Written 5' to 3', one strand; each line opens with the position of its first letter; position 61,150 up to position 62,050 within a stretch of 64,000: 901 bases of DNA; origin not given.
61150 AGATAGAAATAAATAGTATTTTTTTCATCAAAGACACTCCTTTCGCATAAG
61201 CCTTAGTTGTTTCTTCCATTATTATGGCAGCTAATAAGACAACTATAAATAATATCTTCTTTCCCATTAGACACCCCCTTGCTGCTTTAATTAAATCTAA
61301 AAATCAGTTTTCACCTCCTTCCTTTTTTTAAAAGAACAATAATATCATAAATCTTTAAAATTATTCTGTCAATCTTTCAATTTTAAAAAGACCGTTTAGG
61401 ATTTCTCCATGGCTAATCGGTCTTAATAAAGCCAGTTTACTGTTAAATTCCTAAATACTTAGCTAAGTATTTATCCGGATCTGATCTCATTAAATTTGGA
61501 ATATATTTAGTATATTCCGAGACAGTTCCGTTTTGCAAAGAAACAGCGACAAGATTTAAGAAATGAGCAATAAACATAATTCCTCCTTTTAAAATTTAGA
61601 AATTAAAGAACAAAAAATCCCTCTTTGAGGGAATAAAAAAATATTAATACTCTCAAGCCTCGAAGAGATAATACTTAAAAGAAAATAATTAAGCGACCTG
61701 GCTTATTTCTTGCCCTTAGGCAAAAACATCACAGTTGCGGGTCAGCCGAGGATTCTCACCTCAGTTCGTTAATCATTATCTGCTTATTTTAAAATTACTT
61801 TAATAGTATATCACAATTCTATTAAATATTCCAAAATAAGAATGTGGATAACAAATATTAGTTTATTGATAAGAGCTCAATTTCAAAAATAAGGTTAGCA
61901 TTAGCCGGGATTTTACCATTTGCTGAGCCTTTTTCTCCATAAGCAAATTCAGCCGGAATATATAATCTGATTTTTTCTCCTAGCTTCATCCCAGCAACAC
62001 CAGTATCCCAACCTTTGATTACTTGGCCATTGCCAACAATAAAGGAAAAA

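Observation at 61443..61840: Compact cobalamin-riboswitch-like leader controlling only a 44-codon ORF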

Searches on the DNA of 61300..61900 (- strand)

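Call 6: search_rna_families(source=window, start=61300, end=61900, threshold=evalue, max_evalue=10, show_alignments=3)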
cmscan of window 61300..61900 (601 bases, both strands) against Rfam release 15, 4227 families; matches with E-value up to 10: 8.
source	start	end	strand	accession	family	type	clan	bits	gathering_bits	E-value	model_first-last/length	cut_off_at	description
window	61639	61794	-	RF01482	AdoCbl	Cis-reg; riboswitch;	CL00101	61.6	50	6.6e-11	1-149/149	no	AdoCbl (Cobalamin/B12) riboswitch aptamer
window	61631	61700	+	RF02068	STnc480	Gene; sRNA;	-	23.6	72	0.49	1-72/72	no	Enterobacterial sRNA STnc480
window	61602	61638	+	RF01376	CRISPR-DR63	Gene; CRISPR;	CL00015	22.5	37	0.51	1-37/37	no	CRISPR RNA direct repeat element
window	61603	61738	-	RF00557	L10_leader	Cis-reg; leader;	-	18.9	44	1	1-138/138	no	Ribosomal protein L10 leader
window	61379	61505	+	RF00101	SraC_RyeA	Gene; sRNA;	CL00105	15.9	37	4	1-145/145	no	SraC/RyeA RNA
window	61599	61655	-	RF04343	Plastid-psbA-2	Cis-reg;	CL00153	15.7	55.8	5.3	1-60/60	no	Plastid-psbA-2 3UTR RNA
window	61374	61407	+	RF01338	CRISPR-DR25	Gene; CRISPR;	CL00014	15.1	36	7.2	1-25/25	no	CRISPR RNA direct repeat element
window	61667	61768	-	RF01515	Afu_514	Gene; snRNA; snoRNA; CD-box;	-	13.9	39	4.6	1-106/106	no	A. fumigatus snoRNA Afu_514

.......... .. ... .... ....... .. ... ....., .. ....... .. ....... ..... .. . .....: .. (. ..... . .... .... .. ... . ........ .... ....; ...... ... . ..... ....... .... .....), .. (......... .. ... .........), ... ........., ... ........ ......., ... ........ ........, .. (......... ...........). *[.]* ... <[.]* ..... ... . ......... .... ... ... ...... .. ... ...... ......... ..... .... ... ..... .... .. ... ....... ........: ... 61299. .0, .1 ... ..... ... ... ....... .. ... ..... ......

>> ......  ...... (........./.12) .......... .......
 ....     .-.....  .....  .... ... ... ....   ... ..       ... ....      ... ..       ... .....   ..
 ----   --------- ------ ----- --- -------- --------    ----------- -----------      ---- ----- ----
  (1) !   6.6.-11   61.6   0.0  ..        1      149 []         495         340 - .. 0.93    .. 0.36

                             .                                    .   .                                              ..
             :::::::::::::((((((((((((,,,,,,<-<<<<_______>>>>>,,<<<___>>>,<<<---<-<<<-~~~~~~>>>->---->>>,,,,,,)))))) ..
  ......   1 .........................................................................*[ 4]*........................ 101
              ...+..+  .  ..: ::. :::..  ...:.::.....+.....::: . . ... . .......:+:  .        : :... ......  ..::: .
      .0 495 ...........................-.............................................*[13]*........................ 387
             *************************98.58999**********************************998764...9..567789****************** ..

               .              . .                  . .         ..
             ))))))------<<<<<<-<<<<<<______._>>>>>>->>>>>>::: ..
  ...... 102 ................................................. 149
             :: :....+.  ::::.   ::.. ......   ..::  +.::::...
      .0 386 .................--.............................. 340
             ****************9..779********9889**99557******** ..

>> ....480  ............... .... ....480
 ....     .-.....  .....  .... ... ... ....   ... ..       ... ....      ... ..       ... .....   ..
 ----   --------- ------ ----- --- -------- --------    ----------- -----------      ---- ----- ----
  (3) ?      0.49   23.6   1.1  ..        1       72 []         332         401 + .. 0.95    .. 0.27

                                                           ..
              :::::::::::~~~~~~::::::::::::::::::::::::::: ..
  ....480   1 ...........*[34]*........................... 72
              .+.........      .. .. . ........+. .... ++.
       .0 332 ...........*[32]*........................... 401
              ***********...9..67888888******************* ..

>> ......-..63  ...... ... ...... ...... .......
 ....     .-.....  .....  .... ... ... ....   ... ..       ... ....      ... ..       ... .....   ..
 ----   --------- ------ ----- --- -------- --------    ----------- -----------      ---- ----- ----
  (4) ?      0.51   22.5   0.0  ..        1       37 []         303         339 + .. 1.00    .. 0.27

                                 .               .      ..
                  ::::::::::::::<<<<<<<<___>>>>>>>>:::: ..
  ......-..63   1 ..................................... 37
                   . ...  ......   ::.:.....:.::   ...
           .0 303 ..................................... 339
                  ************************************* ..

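Call 17: search_rna_families(sources=[L052, L001], threshold=gathering, show_alignments=2)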
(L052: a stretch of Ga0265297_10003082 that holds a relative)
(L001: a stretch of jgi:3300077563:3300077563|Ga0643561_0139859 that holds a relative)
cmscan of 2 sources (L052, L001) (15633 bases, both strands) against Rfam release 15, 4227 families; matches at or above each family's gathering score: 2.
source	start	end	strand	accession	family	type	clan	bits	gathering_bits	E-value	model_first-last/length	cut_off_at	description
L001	78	233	+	RF01482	AdoCbl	Cis-reg; riboswitch;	CL00101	61.6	50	1.7e-09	1-149/149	no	AdoCbl (Cobalamin/B12) riboswitch aptamer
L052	9360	9530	-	RF01482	AdoCbl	Cis-reg; riboswitch;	CL00101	52.6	50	2.1e-07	1-149/149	no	AdoCbl (Cobalamin/B12) riboswitch aptamer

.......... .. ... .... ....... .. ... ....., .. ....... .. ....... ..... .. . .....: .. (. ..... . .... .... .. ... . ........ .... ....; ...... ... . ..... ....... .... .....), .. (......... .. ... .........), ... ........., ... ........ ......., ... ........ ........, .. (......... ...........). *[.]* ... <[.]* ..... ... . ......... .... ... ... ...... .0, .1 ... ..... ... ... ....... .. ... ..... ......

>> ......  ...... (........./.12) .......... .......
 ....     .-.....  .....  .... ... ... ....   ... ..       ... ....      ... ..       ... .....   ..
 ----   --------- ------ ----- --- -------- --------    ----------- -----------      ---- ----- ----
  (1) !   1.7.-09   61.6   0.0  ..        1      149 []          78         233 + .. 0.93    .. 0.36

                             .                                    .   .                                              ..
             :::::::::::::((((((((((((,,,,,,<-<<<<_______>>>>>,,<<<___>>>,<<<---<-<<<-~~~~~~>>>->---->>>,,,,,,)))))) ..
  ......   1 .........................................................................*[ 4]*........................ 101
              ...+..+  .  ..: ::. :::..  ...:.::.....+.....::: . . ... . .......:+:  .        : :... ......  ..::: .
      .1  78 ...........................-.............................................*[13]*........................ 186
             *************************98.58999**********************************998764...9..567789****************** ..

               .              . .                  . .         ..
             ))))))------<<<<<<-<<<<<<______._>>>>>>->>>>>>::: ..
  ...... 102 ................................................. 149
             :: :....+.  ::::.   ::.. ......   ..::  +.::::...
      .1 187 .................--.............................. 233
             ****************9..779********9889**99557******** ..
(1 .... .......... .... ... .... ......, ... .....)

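Call 30: search_rna_families(sources=[L055, L056], threshold=evalue, max_evalue=1, show_alignments=3)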
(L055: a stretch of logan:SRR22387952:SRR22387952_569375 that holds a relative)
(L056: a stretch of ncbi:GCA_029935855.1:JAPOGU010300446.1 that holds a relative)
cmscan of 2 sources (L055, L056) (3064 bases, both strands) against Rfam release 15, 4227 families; matches with E-value up to 1: 9.
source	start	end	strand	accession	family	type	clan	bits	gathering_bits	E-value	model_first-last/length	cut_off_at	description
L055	229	377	+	RF01482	AdoCbl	Cis-reg; riboswitch;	CL00101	75.8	50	1.6e-13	1-149/149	no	AdoCbl (Cobalamin/B12) riboswitch aptamer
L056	70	225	+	RF01482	AdoCbl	Cis-reg; riboswitch;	CL00101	55.2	50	1e-08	1-149/149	no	AdoCbl (Cobalamin/B12) riboswitch aptamer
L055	346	413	+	RF02371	PyrG_leader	Cis-reg; leader;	-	28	65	0.66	1-78/78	no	PyrG leader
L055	595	669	+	RF02900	AaHKsRNA82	Gene; sRNA;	-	25.9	51.4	0.53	1-81/81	no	Aggregatibacter sRNA 82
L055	600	699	-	RF02144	rsmX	Gene;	CL00106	24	56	0.11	1-114/114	no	rsmX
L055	600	698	-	RF01394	isrK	Gene; sRNA;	-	22.3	50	0.064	1-77/77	no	isrK Hfq binding RNA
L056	434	508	-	RF02799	CssrB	Gene; sRNA;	-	20.7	76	0.31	1-180/180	no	Chromosome-encoded Shigella sRNA B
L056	779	815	+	RF00180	REN-SRE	Cis-reg;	-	19.2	41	0.18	1-37/37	no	Renin stability regulatory element (REN-SRE)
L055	585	625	+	RF01394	isrK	Gene; sRNA;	-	18.3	50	0.73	1-77/77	no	isrK Hfq binding RNA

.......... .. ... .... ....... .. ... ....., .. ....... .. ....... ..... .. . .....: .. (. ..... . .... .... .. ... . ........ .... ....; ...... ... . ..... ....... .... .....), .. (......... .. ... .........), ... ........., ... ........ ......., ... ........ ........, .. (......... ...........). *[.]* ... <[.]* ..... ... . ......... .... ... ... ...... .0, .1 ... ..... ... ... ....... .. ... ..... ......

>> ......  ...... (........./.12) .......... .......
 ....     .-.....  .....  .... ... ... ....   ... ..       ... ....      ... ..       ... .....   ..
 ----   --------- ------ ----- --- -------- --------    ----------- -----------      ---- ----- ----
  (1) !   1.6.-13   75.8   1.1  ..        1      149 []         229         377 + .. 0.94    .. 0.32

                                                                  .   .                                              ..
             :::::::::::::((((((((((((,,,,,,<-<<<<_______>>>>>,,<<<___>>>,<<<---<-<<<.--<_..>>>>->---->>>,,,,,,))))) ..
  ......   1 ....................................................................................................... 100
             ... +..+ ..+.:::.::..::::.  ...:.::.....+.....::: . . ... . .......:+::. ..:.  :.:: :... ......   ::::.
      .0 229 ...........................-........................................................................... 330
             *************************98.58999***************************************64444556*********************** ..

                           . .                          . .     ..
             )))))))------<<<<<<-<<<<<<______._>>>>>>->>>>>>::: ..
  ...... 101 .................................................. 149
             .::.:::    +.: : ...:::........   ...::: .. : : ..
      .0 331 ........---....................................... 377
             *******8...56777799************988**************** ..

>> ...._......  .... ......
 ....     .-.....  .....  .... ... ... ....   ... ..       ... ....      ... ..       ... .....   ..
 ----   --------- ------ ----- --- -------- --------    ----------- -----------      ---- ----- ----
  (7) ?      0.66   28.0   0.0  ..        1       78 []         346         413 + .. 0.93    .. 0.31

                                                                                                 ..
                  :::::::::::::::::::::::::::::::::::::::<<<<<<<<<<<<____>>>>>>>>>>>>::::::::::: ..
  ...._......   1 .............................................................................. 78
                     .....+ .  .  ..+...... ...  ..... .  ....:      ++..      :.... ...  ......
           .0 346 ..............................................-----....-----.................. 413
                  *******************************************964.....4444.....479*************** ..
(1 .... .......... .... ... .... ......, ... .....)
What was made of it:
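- On Rfam RF01482 AdoCbl riboswitch (class IIb cobalamin riboswitch): The homologous loci score 75.8 and 55.2 bits (call 30).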
